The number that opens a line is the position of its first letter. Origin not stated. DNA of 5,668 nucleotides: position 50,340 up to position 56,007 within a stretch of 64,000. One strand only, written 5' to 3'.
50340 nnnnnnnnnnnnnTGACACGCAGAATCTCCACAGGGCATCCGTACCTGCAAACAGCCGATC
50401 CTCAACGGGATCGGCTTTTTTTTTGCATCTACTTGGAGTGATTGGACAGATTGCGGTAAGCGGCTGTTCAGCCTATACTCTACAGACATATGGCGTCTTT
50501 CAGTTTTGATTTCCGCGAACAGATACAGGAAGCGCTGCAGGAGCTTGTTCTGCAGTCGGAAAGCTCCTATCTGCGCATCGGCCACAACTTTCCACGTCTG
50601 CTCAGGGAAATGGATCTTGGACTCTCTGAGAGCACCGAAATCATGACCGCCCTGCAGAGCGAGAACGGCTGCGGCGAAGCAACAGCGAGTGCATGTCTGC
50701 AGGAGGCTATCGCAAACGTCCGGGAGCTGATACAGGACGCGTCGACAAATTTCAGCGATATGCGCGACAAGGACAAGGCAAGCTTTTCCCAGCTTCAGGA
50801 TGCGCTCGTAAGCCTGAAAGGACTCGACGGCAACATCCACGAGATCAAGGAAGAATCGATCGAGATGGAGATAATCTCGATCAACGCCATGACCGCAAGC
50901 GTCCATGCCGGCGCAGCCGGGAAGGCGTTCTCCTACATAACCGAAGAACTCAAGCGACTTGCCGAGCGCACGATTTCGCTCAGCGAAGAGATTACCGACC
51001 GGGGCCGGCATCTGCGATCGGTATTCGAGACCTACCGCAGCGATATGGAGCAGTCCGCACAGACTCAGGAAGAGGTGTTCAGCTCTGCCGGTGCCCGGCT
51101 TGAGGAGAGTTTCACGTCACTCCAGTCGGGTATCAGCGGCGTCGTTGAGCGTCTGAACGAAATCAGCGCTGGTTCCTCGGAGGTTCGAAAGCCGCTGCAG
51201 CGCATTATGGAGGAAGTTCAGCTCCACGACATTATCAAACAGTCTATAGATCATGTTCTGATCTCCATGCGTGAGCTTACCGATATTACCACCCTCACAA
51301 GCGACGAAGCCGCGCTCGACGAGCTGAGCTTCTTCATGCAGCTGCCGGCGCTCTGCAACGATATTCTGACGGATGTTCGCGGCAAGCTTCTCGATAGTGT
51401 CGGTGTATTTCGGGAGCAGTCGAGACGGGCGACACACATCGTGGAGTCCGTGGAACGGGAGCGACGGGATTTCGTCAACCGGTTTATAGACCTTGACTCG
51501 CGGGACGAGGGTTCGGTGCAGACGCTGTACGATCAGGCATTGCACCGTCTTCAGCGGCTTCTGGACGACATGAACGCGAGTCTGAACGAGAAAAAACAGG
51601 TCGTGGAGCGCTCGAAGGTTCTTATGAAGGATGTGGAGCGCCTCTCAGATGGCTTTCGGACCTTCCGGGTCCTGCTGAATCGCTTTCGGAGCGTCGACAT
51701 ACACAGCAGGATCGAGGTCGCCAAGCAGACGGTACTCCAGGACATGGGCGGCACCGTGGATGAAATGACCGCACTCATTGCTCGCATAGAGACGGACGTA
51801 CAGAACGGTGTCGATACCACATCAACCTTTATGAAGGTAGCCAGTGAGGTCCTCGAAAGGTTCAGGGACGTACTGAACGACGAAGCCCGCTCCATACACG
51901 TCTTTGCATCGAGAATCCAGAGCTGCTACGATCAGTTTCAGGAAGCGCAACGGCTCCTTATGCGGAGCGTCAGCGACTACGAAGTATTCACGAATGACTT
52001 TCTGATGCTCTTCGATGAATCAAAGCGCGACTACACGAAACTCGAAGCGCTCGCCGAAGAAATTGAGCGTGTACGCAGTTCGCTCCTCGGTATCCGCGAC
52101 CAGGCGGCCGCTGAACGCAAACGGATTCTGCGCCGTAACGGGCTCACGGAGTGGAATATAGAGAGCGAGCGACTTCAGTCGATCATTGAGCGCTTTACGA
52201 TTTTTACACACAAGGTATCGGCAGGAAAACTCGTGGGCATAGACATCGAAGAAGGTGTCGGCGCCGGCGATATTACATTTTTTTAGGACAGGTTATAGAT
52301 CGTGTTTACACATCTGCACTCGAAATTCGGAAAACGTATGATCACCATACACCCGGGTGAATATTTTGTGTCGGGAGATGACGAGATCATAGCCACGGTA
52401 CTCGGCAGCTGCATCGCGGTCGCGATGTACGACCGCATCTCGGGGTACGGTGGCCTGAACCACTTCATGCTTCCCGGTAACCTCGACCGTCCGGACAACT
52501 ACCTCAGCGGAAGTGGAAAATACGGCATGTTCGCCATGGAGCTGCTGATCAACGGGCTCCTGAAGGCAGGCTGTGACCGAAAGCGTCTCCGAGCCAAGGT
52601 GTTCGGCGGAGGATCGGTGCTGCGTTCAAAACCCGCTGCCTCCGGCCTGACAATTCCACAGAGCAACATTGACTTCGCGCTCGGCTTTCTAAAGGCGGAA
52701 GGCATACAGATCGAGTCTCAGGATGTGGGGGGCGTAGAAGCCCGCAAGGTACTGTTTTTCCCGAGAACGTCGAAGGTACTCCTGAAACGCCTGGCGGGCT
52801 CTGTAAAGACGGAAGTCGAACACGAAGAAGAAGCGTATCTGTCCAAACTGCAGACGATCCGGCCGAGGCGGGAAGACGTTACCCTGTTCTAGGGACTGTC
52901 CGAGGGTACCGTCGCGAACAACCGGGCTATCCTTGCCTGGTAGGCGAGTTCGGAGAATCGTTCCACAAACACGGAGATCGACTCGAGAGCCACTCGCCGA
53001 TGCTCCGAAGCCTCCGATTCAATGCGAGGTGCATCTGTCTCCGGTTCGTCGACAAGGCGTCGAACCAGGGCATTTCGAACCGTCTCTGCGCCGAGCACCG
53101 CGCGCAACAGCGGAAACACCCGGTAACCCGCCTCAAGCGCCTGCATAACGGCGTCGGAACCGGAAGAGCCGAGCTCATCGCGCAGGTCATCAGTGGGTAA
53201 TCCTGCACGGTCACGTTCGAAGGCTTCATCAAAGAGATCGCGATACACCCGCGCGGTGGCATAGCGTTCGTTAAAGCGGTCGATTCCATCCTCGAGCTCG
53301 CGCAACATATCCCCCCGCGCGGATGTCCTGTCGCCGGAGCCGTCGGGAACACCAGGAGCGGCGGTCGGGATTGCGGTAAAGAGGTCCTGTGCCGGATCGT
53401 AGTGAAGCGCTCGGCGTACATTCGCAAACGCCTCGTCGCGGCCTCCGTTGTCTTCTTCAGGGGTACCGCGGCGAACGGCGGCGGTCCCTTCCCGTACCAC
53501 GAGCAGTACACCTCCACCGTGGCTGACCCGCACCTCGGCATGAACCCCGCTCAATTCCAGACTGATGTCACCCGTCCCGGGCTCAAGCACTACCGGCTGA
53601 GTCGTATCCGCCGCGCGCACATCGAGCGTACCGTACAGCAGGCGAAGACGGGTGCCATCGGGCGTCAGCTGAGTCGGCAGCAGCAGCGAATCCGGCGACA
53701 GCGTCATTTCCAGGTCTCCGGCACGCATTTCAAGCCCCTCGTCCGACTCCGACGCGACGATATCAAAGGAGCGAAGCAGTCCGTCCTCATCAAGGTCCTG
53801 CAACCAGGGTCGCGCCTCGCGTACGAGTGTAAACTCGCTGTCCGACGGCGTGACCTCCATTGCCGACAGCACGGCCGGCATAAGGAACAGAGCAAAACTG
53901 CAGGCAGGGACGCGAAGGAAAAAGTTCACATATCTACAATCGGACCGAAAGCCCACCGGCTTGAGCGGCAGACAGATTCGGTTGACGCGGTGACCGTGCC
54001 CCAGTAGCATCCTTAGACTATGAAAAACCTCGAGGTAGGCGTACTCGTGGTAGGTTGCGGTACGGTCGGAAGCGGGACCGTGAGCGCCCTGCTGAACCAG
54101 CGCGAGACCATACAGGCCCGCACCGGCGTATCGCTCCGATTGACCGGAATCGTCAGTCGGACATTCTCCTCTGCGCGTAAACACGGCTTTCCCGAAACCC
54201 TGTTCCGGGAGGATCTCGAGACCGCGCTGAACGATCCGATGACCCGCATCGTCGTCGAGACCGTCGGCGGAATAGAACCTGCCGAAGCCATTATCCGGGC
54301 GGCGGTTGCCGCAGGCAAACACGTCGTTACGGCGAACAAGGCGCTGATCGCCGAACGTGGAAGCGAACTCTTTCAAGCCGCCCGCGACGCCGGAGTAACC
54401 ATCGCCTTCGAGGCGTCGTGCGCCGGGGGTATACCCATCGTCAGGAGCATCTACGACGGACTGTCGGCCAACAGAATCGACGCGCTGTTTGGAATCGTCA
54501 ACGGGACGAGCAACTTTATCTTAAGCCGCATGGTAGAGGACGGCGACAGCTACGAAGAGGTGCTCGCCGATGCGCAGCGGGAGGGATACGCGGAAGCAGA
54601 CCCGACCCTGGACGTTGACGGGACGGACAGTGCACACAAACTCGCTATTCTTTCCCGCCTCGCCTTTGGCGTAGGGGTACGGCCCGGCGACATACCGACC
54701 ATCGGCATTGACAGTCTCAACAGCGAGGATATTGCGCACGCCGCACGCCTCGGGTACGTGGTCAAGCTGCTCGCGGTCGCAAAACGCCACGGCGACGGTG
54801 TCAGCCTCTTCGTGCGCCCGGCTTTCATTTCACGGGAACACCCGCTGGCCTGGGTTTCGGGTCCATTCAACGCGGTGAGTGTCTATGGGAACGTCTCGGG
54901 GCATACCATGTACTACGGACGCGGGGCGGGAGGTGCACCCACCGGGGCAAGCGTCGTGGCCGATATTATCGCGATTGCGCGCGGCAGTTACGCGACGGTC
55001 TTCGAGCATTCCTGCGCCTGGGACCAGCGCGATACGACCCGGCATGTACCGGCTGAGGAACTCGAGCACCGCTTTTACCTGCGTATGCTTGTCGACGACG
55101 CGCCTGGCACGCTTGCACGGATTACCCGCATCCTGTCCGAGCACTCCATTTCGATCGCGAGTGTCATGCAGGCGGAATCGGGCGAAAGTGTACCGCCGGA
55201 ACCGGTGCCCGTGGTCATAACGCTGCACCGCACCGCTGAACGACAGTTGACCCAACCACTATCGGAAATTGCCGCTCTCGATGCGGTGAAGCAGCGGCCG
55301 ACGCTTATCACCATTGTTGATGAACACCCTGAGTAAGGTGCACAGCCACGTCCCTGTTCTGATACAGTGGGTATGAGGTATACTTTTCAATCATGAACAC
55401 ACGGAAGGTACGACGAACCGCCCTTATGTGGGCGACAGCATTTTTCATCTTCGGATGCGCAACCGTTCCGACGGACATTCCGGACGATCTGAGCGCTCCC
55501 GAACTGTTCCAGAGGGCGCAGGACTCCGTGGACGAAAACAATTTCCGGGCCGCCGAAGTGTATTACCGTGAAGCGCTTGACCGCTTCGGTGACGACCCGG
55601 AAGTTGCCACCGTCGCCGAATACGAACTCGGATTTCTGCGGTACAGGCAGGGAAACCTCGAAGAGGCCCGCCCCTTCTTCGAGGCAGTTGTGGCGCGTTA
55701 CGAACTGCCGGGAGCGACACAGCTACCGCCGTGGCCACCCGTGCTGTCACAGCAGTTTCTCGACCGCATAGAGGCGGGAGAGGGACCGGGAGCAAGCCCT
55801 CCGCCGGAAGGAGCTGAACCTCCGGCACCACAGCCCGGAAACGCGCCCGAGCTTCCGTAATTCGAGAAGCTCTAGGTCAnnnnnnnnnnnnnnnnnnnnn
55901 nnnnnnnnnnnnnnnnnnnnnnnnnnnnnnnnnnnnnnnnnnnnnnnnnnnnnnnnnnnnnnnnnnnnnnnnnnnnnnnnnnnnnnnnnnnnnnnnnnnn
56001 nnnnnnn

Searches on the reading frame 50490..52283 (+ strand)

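Call 72: search_protein_families(library=pfam, proteins=[window:50490-52283:+], max_evalue=0.00001)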
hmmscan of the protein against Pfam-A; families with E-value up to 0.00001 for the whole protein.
window:50490-52283:+ (598 aa): 1 family
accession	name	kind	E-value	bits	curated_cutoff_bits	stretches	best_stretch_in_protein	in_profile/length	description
PF00015.26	MCPsignal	-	1.1e-07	32.3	34.6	1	127-244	50-166/172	Methyl-accepting chemotaxis protein (MCP) signalling domain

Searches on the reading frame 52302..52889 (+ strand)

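Call 72: search_protein_families(library=pfam, proteins=[window:52302-52889:+], max_evalue=0.00001)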
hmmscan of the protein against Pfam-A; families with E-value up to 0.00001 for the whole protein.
window:52302-52889:+ (196 aa): 1 family
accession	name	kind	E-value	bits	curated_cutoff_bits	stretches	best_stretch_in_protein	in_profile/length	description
PF03975.18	CheD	-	2e-27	95.9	25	1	56-163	1-108/108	CheD chemotactic sensory transduction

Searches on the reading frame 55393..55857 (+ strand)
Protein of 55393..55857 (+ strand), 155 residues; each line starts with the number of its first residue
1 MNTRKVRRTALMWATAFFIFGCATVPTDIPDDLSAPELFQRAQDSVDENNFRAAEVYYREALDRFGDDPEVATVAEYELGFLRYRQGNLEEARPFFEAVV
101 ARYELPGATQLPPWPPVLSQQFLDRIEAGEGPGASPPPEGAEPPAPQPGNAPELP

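Call 72: search_protein_families(library=pfam, proteins=[window:55393-55857:+], max_evalue=0.00001)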
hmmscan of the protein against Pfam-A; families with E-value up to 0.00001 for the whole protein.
window:55393-55857:+ (155 aa): 3 families
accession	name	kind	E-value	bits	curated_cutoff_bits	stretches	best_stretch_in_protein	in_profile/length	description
PF07719.23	TPR_2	-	1.2e-06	28.7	27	0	77-102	5-30/34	Tetratricopeptide repeat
PF13432.12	TPR_16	-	3.5e-06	27.8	32.7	1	40-103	2-61/65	Tetratricopeptide repeat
PF13428.12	TPR_14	-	4.9e-06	27.2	23.5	0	38-72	4-38/44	Tetratricopeptide repeat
